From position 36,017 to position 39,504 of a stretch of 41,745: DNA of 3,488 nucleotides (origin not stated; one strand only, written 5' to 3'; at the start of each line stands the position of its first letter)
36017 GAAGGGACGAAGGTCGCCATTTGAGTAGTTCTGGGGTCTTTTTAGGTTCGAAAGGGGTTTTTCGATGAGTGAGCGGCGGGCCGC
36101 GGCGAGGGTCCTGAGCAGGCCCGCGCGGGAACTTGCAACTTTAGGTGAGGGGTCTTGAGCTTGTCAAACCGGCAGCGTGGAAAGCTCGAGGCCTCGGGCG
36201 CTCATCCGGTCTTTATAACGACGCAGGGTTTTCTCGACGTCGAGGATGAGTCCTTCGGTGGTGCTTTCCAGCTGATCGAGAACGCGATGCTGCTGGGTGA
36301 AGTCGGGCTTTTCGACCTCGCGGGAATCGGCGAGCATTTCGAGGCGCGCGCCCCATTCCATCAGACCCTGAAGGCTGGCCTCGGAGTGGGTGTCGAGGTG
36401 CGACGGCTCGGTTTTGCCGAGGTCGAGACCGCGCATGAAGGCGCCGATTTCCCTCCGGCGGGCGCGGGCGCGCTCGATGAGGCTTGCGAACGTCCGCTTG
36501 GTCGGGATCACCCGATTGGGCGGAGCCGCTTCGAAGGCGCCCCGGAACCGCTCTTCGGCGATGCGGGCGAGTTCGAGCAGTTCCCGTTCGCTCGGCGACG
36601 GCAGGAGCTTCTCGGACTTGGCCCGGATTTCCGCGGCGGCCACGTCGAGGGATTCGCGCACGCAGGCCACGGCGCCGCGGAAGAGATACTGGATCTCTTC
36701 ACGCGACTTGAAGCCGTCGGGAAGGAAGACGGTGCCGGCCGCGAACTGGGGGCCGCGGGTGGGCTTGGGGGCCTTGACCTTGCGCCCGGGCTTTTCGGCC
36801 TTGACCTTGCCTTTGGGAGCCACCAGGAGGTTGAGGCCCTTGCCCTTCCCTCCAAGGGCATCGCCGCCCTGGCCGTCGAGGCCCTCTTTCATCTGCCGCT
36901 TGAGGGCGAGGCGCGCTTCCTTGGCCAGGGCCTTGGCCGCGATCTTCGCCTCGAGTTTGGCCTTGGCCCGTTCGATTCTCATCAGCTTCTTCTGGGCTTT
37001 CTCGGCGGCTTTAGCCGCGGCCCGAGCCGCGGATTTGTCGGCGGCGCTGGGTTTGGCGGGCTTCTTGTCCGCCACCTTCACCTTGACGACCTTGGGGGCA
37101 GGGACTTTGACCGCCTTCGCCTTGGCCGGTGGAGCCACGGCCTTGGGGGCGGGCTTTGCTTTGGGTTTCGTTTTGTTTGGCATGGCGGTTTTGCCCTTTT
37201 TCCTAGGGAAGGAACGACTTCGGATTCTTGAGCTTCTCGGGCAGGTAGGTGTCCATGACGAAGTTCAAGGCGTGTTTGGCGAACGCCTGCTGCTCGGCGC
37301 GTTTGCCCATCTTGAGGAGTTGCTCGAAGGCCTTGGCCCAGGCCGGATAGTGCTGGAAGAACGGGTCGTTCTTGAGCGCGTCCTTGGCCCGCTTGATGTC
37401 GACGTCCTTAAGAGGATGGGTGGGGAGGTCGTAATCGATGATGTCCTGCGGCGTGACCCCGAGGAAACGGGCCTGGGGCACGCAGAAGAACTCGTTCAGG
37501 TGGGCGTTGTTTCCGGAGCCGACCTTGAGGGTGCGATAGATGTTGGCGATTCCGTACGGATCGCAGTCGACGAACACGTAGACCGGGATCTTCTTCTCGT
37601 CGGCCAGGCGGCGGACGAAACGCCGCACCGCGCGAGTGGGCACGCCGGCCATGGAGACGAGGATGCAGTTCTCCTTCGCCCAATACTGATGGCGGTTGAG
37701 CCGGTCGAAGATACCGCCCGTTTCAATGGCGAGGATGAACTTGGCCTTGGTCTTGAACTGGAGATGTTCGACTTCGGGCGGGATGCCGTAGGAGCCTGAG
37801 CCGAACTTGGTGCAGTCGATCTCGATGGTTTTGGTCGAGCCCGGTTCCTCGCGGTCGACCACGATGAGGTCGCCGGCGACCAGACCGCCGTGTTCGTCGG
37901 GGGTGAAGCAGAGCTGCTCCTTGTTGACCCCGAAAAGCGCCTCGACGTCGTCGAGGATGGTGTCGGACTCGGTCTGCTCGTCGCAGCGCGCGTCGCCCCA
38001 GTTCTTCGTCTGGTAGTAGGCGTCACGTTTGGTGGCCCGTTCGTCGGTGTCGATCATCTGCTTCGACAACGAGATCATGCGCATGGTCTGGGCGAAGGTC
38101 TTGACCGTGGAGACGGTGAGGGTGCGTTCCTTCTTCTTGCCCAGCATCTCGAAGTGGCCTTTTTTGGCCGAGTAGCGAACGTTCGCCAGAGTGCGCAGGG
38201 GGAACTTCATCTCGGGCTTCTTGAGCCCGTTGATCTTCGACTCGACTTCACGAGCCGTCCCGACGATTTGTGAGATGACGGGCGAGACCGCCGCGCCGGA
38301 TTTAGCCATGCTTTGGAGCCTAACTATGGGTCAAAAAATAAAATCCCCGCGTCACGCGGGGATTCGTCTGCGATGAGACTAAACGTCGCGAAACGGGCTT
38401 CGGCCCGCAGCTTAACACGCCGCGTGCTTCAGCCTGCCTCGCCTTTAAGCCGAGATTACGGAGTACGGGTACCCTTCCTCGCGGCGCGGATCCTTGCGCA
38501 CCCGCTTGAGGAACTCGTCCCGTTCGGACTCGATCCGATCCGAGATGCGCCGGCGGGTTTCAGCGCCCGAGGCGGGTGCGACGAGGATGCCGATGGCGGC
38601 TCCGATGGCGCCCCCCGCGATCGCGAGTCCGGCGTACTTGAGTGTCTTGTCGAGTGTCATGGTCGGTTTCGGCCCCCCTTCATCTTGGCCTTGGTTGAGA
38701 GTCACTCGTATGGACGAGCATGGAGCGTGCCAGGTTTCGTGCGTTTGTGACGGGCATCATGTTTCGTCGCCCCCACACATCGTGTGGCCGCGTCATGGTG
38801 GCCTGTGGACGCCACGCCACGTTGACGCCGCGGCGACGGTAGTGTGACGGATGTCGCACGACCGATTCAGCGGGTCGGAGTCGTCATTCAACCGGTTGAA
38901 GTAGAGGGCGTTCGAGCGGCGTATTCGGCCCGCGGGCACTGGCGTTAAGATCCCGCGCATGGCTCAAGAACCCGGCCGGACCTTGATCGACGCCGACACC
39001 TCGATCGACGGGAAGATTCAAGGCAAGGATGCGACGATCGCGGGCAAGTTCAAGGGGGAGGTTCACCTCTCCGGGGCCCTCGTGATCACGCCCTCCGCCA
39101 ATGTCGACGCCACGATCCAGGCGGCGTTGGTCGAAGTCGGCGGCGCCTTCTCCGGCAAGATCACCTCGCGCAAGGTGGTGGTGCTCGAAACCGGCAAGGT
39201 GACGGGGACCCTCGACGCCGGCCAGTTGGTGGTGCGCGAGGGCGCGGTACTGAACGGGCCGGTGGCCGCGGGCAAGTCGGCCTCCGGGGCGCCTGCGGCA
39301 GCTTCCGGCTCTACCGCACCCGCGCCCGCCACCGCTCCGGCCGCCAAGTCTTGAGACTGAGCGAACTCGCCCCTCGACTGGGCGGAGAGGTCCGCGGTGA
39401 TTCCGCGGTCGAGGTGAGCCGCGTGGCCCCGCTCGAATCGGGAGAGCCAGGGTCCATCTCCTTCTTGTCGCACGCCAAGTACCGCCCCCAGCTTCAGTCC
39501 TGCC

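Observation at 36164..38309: Spo11/Topo VI-A-type gene paired with a histone-H1-like Lys/Ala-rich protein instead of a GHKL Top6B, sitting upstream of rplM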

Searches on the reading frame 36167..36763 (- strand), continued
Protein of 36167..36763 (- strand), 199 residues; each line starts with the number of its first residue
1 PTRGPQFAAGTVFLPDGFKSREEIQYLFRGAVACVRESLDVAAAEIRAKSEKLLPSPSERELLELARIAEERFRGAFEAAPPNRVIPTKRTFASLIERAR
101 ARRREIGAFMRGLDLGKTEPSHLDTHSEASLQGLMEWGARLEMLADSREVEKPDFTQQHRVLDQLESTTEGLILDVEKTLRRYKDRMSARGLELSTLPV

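Call 91: fold_search(model_id=the predicted structure, library=pdb)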
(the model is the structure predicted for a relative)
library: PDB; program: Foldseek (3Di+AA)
matches with E <= 10: 133; with E <= 0.001: 0
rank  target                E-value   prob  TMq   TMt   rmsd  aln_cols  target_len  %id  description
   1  4gyt_A                1.4e-03  1.00  0.51  0.63   5.2       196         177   15  Crystal structure of lpg0076 protein from Legionella pneumophila (released 2012-09-26)
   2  1izm                  7.3e-02  1.00  0.45  0.57   5.5       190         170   15  Structure of ygfB from Haemophilus influenzae (HI0817), a Conserved Hypothetical Protein (released 2003-12-02)
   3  8ubg_A                6.6e-01  0.41  0.29  0.29  17.5       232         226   18  DpHF19 filament (released 2024-04-10)
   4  7qbg_A                1.2e+00  0.06  0.15  0.12  16.9       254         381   13  TC:CD320 in complex with nanobody TC-Nb4 (released 2022-03-16)
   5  6ivp_D                1.6e+00  0.06  0.15  0.13  20.9       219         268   10  Crystal structure of a membrane protein P262A (released 2019-11-06)
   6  8h87                  2.0e+00  0.10  0.23  0.21  15.8       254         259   12  Cryo-EM structure of the potassium-selective channelrhodopsin HcKCR2 in lipid nanodisc (released 2023-09-06)
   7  6ylg_b                2.1e+00  0.16  0.24  0.12   8.8       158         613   11  Rix1-Rea1 pre-60S particle - 60S core, body 1 (rigid body refinement) (released 2020-07-29)
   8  4pr9_F                2.4e+00  0.51  0.32  0.44   8.4       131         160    8  Human Vinculin (residues 891-1066) in complex with PIP (released 2014-12-10)
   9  8zap_A                2.5e+00  0.10  0.25  0.23  15.6       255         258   13  ExoC110T class 1 channelrhodopsin (released 2024-09-04)
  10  8gi9                  2.7e+00  0.11  0.26  0.25  16.6       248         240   15  Cation channelrhodopsin from Hyphochytrium catenoides (HcCCR) embedded in peptidisc (released 2023-07-26)
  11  8v87_b                3.1e+00  0.16  0.22  0.14   9.2       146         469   12  60S ribosome biogenesis intermediate (Dbp10 post-catalytic structure - Overall map) (released 2024-05-01)
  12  8zap_B                3.1e+00  0.08  0.24  0.23  15.7       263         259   13  ExoC110T class 1 channelrhodopsin (released 2024-09-04)
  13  8xql_R                3.3e+00  0.14  0.30  0.27  12.8       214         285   10  Structure of human class T GPCR TAS2R14-miniGs/gust complex with Aristolochic acid A. (released 2024-07-10)
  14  8iu0                  3.3e+00  0.08  0.23  0.22  16.0       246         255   13  Cryo-EM structure of the potassium-selective channelrhodopsin HcKCR1 H225F mutant in lipid nanodisc (released 2023-09-06)
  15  7utj_G                3.6e+00  0.20  0.26  0.36   8.8       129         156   16  Cryogenic electron microscopy 3D map of F-actin bound by human dimeric alpha-catenin (released 2023-03-08)
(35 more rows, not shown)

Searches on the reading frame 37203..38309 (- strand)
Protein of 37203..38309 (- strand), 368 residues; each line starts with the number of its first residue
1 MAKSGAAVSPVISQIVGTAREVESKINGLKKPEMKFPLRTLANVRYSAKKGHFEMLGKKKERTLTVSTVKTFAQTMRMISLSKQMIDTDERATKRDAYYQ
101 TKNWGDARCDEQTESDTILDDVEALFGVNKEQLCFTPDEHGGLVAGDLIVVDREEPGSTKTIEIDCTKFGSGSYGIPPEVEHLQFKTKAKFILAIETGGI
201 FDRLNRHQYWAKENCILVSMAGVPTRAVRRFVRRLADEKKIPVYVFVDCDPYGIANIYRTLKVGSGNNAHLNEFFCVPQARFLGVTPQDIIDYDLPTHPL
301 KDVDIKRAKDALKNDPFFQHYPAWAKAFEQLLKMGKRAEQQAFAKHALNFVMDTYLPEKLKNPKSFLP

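Call 3: search_protein_families(library=pfam, proteins=[window:37203-38309:-], max_evalue=1)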
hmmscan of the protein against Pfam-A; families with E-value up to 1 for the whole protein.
window:37203-38309:- (368 aa): 5 families
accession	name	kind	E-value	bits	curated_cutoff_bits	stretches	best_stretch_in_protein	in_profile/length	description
PF21180.3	TOP6A-Spo11_Toprim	-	2.2e-60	203.9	24.1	1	191-360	1-170/170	Topoisomerase 6 subunit A/Spo11, Toprim domain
PF04406.19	TP6A_N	-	2.5e-14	53.3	26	1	70-133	1-60/62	Type IIB DNA topoisomerase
PF20768.2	Topo_VI_alpha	-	1.5e-13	50.8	23.6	1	139-189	2-50/50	All-beta domain in DNA topoisomerase VI alpha subunit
PF23947.1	DUF7281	-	0.049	13.6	27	1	182-255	34-108/183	Domain of unknown function (DUF7281)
PF09664.16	DUF2399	-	0.2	11.9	23.4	1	212-255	40-82/152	Protein of unknown function C-terminus (DUF2399)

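Call 4: search_protein_families(library=ncbifam, proteins=[window:37203-38309:-], max_evalue=1)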
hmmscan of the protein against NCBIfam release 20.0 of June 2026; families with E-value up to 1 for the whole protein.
window:37203-38309:- (368 aa): 6 families
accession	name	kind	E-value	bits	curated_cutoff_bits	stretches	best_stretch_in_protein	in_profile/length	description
NF003337.0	PRK04342.1-6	equivalog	4.3e-138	460.4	675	1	15-368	19-370/370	DNA topoisomerase IV subunit A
NF003333.0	PRK04342.1-2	equivalog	1.4e-88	297.2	465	1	9-364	9-364/367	DNA topoisomerase IV subunit A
NF003335.0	PRK04342.1-4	equivalog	3.3e-81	273.1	424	1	24-364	31-371/373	DNA topoisomerase VI subunit A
NF003332.0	PRK04342.1-1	equivalog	4e-80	269.5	538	1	14-362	14-359/363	DNA topoisomerase IV subunit A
NF003334.0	PRK04342.1-3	equivalog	1.2e-74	251.4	658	1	14-361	11-349/354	DNA topoisomerase IV subunit A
NF003336.0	PRK04342.1-5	equivalog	1.6e-68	231.3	531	1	13-363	18-382/386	DNA topoisomerase IV subunit A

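Call 44: search_solved_structures(query=window:37203-38309:-, show_alignments=1)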
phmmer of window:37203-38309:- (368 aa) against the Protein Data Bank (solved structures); distinct sequences matched with E-value up to 0.001: 4.
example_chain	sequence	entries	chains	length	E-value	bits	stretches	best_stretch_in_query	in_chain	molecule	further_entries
1d3y_A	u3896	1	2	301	1.1e-110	373.2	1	65-368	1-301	DNA TOPOISOMERASE VI A SUBUNIT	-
2q2e_A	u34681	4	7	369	6.4e-59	202.9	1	21-362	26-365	Type II DNA topoisomerase VI subunit A | Type 2 DNA topoisomerase 6 subunit A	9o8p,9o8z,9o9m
9o0g_A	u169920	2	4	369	1.7e-58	201.6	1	21-362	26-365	Type 2 DNA topoisomerase 6 subunit A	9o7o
2zbk_A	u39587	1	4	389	5.2e-46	160.5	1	30-363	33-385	Type II DNA topoisomerase VI subunit A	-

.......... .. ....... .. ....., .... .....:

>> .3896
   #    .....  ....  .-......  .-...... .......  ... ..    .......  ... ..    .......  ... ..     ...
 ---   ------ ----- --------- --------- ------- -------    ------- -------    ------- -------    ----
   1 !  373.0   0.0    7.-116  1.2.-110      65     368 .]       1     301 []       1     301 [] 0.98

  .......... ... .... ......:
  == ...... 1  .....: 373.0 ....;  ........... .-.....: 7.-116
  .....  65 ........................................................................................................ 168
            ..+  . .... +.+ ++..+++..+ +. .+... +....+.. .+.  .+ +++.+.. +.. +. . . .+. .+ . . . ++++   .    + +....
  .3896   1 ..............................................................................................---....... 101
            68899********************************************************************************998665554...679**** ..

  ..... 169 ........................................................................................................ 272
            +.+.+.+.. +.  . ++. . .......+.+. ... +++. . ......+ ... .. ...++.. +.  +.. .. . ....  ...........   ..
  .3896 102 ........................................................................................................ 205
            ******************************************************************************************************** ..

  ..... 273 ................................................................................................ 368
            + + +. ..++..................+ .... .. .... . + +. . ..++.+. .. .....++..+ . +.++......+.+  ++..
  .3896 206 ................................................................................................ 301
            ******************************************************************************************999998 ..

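Call 77: search_protein_families(library=padloc, proteins=[window:37203-38309:-], max_evalue=0.01)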
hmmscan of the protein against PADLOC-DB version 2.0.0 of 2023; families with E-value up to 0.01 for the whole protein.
window:37203-38309:- (368 aa): 3 families
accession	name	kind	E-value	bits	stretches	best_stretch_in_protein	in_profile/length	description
PDLC00521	JetD1|JetD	-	3.4e-06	24.5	1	174-261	235-323/395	DUF2220; DUF3322; DUF2399 domain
PDLC00533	JetD1|JetD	-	3.6e-05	21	1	180-344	257-406/409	DUF2220; DUF3322; DUF2399 domain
PDLC00528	JetD1|JetD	-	0.0025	15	1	174-251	252-329/418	DUF2220; DUF3322; DUF2399 domain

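Call 78: search_protein_families(library=phrogs, proteins=[window:37203-38309:-], max_evalue=0.01)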
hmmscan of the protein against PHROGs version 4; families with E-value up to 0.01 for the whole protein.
window:37203-38309:- (368 aa): 0 families

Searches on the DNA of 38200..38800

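Call 94: search_rna_families(source=window, start=38200, end=38800, threshold=evalue, max_evalue=10, show_alignments=2)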
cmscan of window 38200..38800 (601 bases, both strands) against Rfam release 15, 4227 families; matches with E-value up to 10: 9.
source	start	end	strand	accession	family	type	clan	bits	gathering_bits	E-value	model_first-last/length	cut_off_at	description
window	38333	38441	-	RF01772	rnk_pseudo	Cis-reg; leader;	-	31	55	0.0026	1-108/108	no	Pseudomonas rnk leader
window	38483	38567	+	RF03207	mir-3960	Gene; miRNA;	-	22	73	1.1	1-73/73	no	mir-3960 microRNA precursor family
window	38333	38364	+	RF01393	isrJ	Gene; sRNA;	-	18.8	37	0.58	42-74/75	no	isrJ Hfq binding RNA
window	38330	38365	+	RF01376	CRISPR-DR63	Gene; CRISPR;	CL00015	17.5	37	6.4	1-37/37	no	CRISPR RNA direct repeat element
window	38332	38415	-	RF01771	rnk_leader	Cis-reg; leader;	-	16.4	50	5.7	1-109/109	no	Enterobacteria rnk leader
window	38309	38406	+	RF01770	rimP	Cis-reg; leader;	-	16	47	7.5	1-102/102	no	Gammaprotebacteria rimP leader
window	38342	38364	+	RF01772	rnk_pseudo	Cis-reg; leader;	-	14.7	55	9.6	75-98/108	no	Pseudomonas rnk leader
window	38251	38294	-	RF01068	Guanidine-II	Cis-reg; riboswitch;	-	13.9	32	3.1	1-48/48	no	Guanidine-II riboswitch aptamer (mini-ykkC)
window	38210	38229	-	RF01792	eiav_FSE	Cis-reg; frameshift_element;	-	12.2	40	4.1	1-22/35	no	ribosomal frameshift site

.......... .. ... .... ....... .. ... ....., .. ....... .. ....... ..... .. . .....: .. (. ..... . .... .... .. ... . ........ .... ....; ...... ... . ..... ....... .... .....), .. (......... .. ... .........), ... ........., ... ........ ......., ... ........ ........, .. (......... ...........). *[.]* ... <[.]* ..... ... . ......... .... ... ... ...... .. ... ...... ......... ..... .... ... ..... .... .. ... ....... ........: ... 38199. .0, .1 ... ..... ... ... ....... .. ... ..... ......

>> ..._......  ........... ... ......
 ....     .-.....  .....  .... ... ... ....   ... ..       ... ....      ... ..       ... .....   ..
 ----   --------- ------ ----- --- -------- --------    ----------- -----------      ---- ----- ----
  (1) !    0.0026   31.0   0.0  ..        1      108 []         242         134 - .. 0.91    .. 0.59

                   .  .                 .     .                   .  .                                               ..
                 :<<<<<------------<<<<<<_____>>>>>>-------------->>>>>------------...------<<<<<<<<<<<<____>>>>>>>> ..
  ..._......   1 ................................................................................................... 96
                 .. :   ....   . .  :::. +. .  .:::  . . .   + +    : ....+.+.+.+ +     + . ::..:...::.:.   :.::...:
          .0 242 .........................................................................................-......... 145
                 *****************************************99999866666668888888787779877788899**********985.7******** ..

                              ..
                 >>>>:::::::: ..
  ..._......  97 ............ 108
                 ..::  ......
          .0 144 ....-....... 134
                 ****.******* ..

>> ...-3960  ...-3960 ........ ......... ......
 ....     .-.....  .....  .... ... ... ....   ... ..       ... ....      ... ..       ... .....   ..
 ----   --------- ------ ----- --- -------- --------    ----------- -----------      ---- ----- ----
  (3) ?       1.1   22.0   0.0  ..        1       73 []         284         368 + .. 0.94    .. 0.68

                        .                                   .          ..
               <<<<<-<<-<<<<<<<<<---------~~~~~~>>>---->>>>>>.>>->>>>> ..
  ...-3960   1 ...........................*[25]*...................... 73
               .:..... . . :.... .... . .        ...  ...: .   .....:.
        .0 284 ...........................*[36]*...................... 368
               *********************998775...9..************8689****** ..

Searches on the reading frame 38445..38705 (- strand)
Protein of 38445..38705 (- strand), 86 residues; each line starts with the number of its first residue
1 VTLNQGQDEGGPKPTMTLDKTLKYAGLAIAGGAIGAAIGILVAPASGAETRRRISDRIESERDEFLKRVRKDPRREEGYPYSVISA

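Call 3: search_protein_families(library=pfam, proteins=[window:38445-38705:-], max_evalue=1)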
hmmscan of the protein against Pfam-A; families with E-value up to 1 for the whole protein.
window:38445-38705:- (86 aa): 4 families
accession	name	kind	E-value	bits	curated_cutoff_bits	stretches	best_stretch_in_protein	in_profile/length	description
PF12732.12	YtxH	-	1.1e-11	45.4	37.5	1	28-65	4-41/71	YtxH-like protein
PF08566.15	Pam17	-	0.0073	16.6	25.4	1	12-72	62-122/165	Mitochondrial import protein Pam17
PF20661.2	SutA-RBD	-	0.054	13.3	29.3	1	50-68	2-20/35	SutA RNAP-binding domain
PF21724.2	DUF6861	-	0.31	10.9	28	1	21-42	40-61/194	Family of unknown function (DUF6861)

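Call 4: search_protein_families(library=ncbifam, proteins=[window:38445-38705:-], max_evalue=1)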
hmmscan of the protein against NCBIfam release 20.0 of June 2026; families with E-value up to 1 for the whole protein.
window:38445-38705:- (86 aa): 3 families
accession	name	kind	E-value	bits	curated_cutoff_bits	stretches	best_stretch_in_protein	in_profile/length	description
NF041669.1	GvpT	domain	0.0023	18.4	80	1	28-62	5-35/123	GvpT/GvpP family gas vesicle accessory protein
NF004532.0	PRK05880.1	equivalog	0.0089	16.2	120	1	21-44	11-34/83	F0F1 ATP synthase subunit C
NF053524.1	thylo_ssl2009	equivalog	0.15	12.8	58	1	28-61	15-48/90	ssl2009 family thylakoid membrane protein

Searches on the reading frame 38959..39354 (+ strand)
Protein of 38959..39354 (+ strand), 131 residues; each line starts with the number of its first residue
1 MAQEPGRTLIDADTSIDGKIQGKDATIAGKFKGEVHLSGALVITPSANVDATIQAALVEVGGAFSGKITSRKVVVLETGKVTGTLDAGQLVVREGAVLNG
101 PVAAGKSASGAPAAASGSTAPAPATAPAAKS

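Call 3: search_protein_families(library=pfam, proteins=[window:38959-39354:+], max_evalue=1)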
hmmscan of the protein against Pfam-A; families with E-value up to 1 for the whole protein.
window:38959-39354:+ (131 aa): 2 families
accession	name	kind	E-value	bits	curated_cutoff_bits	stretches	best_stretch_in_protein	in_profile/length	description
PF04519.19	Bactofilin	-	3.4e-20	72.5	27.9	1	8-102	1-97/98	Polymer-forming cytoskeletal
PF20622.4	Big_15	-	0.34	11.2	27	0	59-88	15-44/82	Bacterial Ig domain (Big_16)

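Call 4: search_protein_families(library=ncbifam, proteins=[window:38959-39354:+], max_evalue=1)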
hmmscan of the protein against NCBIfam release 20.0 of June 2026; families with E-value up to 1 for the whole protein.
window:38959-39354:+ (131 aa): 1 family
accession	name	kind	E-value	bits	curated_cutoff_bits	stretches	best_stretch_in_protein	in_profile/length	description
NF010615.0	PRK14013.2-1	equivalog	0.11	11.8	621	1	34-96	161-219/338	hypothetical protein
